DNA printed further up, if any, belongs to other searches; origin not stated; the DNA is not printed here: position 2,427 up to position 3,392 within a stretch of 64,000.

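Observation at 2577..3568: Low-GC two-gene islet encoding a 2-TM helical protein and a small membrane protein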

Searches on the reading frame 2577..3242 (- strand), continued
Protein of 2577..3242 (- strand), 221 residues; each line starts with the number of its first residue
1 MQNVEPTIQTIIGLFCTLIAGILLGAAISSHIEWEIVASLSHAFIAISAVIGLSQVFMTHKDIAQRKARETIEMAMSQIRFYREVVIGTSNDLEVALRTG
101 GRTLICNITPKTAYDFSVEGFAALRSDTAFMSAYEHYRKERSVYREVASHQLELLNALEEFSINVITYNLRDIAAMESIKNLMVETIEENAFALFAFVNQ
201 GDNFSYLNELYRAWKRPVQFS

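Call 50: search_protein_families(library=pfam, proteins=[P0069, P0073, P0085, P0091, P0093, P0056, P0057, P0088, P0063, P0079], max_evalue=0.05)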
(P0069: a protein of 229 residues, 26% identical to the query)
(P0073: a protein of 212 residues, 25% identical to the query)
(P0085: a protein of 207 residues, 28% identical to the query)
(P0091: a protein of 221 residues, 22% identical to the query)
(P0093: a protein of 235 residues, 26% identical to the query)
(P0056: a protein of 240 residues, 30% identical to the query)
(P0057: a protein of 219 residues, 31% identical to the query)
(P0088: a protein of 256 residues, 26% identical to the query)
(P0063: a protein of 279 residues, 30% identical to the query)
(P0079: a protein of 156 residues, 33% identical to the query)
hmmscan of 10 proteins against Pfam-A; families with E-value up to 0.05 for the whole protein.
P0069 (229 aa): 3 families
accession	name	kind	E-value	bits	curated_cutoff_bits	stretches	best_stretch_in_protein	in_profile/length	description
PF15956.11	DUF4760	-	0.0038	17.8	25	1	102-188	50-141/141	Domain of unknown function (DUF4760)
PF22927.2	INT1_R3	-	0.0042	17.2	27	1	55-161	24-131/160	Integrator complex subunit 1, R3 domain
PF09499.16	RE_ApaLI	-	0.017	15.3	25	1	97-165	47-114/189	ApaLI-like restriction endonuclease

P0073 (212 aa): 1 family
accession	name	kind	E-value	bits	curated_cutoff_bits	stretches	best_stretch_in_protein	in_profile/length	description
PF24649.1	DUF7642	-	0.027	14.9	27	0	29-110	7-86/100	Domain of unknown function (DUF7642)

P0085 (207 aa): 2 families
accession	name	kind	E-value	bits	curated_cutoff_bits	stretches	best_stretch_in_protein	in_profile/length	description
PF15956.11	DUF4760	-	1.4e-06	29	25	1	17-171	2-138/141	Domain of unknown function (DUF4760)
PF04961.17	FTCD_C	-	0.026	14.7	24.5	0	95-142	37-84/182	Formiminotransferase-cyclodeaminase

P0091 (221 aa): 0 families

P0093 (235 aa): 0 families

P0056 (240 aa): 1 family
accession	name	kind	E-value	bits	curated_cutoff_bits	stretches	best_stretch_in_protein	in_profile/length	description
PF23496.1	Microp_apicomplexa_3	-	0.023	15.3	27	0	87-149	48-106/108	Apicomplexa microprotein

P0057 (219 aa): 0 families

P0088 (256 aa): 0 families

P0063 (279 aa): 0 families

P0079 (156 aa): 0 families
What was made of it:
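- Closest known: Pfam DUF4760. Same: A member of the homolog set (P0085) passes the Pfam threshold over profile positions 2-138 of 141 (call 50).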

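Call 56: search_dna_similar(query=window:2577-3242:-, collection=phages, mode=protein, max_evalue=1)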
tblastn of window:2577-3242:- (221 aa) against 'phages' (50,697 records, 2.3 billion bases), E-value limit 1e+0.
No match.

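Call 57: search_dna_similar(query=P0085, collection=plasmids, mode=protein, max_evalue=0.001)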
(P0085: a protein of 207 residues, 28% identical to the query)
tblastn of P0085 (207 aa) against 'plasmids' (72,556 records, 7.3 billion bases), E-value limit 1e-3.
No match.

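Call 70: find_encoding_contigs(protein=P0061, flank=6000, max_places=2)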
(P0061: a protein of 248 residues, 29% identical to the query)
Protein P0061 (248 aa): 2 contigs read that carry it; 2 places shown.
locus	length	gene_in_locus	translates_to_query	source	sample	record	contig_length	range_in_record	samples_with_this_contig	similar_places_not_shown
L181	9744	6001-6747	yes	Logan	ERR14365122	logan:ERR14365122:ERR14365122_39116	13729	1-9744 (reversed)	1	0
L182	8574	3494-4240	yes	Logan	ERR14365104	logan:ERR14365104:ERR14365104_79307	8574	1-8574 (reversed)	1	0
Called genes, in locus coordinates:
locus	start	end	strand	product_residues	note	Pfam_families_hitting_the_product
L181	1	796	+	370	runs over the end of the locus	PF01098:FTSW_RODA_SPOVE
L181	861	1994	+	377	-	PF03033:Glyco_transf_28, PF04101:Glyco_tran_28_C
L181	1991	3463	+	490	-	PF00749:tRNA-synt_1c, PF19269:Anticodon_2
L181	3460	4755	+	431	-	PF01551:Peptidase_M23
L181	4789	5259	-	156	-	PF07963:N_methyl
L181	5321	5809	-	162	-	PF07963:N_methyl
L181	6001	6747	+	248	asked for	-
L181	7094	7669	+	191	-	-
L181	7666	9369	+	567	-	-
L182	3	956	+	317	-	?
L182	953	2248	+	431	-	PF01551:Peptidase_M23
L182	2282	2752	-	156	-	PF07963:N_methyl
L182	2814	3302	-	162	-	PF07963:N_methyl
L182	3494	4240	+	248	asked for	-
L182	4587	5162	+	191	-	-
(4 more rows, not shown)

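Call 71: find_encoding_contigs(protein=P0099, flank=6000, max_places=2)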
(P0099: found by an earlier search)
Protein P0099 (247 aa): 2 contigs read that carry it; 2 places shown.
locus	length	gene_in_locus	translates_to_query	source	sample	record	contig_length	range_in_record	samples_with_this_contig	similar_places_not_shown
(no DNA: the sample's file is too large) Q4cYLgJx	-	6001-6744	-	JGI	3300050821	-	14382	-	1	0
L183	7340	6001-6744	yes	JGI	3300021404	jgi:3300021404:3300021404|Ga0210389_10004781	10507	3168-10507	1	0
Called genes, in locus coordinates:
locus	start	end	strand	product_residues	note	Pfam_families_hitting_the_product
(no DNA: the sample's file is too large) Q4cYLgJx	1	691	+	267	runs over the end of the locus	PF02673:BacA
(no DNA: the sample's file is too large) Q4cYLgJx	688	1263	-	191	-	PF13482:RNase_H_2, PF10108:DNA_pol_B_exo2 (faint)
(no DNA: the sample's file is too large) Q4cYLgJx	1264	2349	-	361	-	PF13393:tRNA-synt_His, PF00587:tRNA-synt_2b, PF13393:tRNA-synt_His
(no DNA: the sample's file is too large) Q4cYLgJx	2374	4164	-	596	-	PF00009:GTP_EFTU, PF01926:MMR_HSR1 (weak), PF22042:EF-G_D2, PF03144:GTP_EFTU_D2, PF00679:EFG_C, PF21018:BipA_C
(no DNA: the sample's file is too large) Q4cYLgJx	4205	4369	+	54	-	-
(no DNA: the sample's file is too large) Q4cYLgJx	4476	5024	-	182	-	-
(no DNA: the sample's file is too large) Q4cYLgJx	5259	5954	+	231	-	-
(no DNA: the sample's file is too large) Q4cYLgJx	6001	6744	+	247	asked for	-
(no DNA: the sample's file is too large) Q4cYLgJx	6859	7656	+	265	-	-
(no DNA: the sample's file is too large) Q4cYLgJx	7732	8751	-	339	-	PF11999:Ice_binding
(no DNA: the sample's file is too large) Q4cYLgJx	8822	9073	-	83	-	PF13376:OmdA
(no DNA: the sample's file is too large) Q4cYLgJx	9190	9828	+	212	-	-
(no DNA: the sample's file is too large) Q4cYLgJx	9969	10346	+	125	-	PF00072:Response_reg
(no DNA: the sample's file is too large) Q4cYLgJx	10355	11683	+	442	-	PF00989:PAS, PF13188:PAS_8, PF08448:PAS_4, PF13426:PAS_9, PF00512:HisKA, PF02518:HATPase_c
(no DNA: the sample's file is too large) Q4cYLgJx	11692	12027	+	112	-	?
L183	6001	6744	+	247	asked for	-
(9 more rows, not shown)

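Call 74: find_encoding_contigs(protein=P0100, flank=6000, max_places=2)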
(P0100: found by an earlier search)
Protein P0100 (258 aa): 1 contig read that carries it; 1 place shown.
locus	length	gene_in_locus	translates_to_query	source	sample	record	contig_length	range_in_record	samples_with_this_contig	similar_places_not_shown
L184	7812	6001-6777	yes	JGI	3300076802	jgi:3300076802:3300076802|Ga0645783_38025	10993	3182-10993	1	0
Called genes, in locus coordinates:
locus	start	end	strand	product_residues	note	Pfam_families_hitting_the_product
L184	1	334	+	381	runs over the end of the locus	PF06250:YhcG_C (weak), PF01939:NucS_C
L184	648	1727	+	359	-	-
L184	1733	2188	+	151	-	-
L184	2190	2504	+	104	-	PF09858:DUF2085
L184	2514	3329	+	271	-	PF00565:SNase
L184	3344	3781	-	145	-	PF13551:HTH_29 (weak)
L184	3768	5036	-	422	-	PF01555:N6_N4_Mtase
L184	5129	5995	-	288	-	-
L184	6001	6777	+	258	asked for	-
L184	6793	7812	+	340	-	?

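Call 76: search_dna_similar(query=P0085, collection=phages, mode=protein, max_evalue=1)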
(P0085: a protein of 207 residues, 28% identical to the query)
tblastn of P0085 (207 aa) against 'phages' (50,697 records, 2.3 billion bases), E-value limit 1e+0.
No match.
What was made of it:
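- No phage or plasmid relatives (calls 56, 57, 76).
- Tried and rejected: tblastn of the query and of P0085 against the phage and plasmid collections found no match (calls 56, 57, 76).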

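Call 82: search_protein_families(library=padloc, proteins=[P0085, P0069, P0073, P0091, P0093, P0079, P0084, P0075, P0076, P0077], max_evalue=0.05)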
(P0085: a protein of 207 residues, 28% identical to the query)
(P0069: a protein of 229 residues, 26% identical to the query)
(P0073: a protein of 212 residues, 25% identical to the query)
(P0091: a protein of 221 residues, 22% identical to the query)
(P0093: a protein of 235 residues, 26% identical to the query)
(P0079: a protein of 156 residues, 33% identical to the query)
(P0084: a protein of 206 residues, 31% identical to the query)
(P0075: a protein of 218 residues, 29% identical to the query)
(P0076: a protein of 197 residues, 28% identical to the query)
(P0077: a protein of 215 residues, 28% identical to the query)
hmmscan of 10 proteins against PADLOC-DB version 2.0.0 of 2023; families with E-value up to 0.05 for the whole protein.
P0085 (207 aa): 0 families

P0069 (229 aa): 0 families

P0073 (212 aa): 0 families

P0091 (221 aa): 0 families

P0093 (235 aa): 0 families

P0079 (156 aa): 0 families

P0084 (206 aa): 0 families

P0075 (218 aa): 0 families

P0076 (197 aa): 0 families

P0077 (215 aa): 0 families

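Call 84: fold_search(model_id=the predicted structure, library=pdb)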
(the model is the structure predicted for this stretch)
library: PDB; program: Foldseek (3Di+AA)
matches with E <= 10: 159; with E <= 0.001: 0
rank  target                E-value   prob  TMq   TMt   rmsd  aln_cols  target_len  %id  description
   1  11kc_A                1.5e-01  0.54  0.26  0.27  19.4       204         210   14  Cryo-EM determined structure of designed nanoparticle O43-TM (released 2026-04-08)
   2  6qhd_A                8.3e-01  0.15  0.20  0.10  15.8       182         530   12  Lysine acetylated and tyrosine phosphorylated STAT3 in a complex with DNA (released 2019-06-19)
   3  6qhd_B                8.3e-01  0.14  0.20  0.10  16.4       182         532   11  Lysine acetylated and tyrosine phosphorylated STAT3 in a complex with DNA (released 2019-06-19)
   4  6mbz_A                1.1e+00  0.14  0.20  0.09  19.6       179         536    9  Structure of Transcription Factor (released 2019-06-19)
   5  9gwj_A                1.4e+00  0.08  0.16  0.17  15.8       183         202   14  Crystal structure of CINP-c1orf109 complex (released 2025-10-08)
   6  6pyu_B                1.5e+00  0.12  0.19  0.24  29.3       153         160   17  Human PI3Kdelta in complex with Compound 4-2 ((3S)-1'-(cyclopropanecarbonyl)-5-(quinoxalin-6-yl)spiro[indole-3,2'-pyrr (released 2019-08-28)
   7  4l1b_B                1.5e+00  0.11  0.19  0.16  29.0       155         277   17  Crystal Structure of p110alpha complexed with niSH2 of p85alpha (released 2014-01-01)
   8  6nuq                  1.8e+00  0.16  0.26  0.13  13.0       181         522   13  Stat3 Core in complex with compound SI109 (released 2019-12-04)
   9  9lgo_G                1.8e+00  0.08  0.18  0.19  18.6       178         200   10  Cryo-EM structure of the SPATA5-SPATA5L1-CINP-C1orf109 complex (released 2025-04-23)
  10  9lgo_H                1.8e+00  0.07  0.15  0.16  16.1       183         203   12  Cryo-EM structure of the SPATA5-SPATA5L1-CINP-C1orf109 complex (released 2025-04-23)
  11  7nuf_A                1.9e+00  0.13  0.22  0.10  14.7       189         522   10  Vaccinia virus protein 018 in complex with STAT1 (released 2021-07-28)
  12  6ux2_A                1.9e+00  0.08  0.21  0.10  24.1       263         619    9  Crystal structure of ZIKV RdRp in complex with STAT2 (released 2020-07-08)
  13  5ecf_E                1.9e+00  0.08  0.17  0.22  14.2       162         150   10  Ligand binding domain 1 of Penicillium marneffei MP1 protein complexed with arachidonic acids (released 2016-10-19)
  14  8ek4_A                2.0e+00  0.08  0.15  0.24  17.5       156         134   13  De novo designed ice-binding proteins from twist-constrained helices (released 2023-07-12)
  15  9qwr_B                2.1e+00  0.14  0.24  0.30  17.0       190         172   15  MIC60 helical bundle dimer (released 2026-02-25)
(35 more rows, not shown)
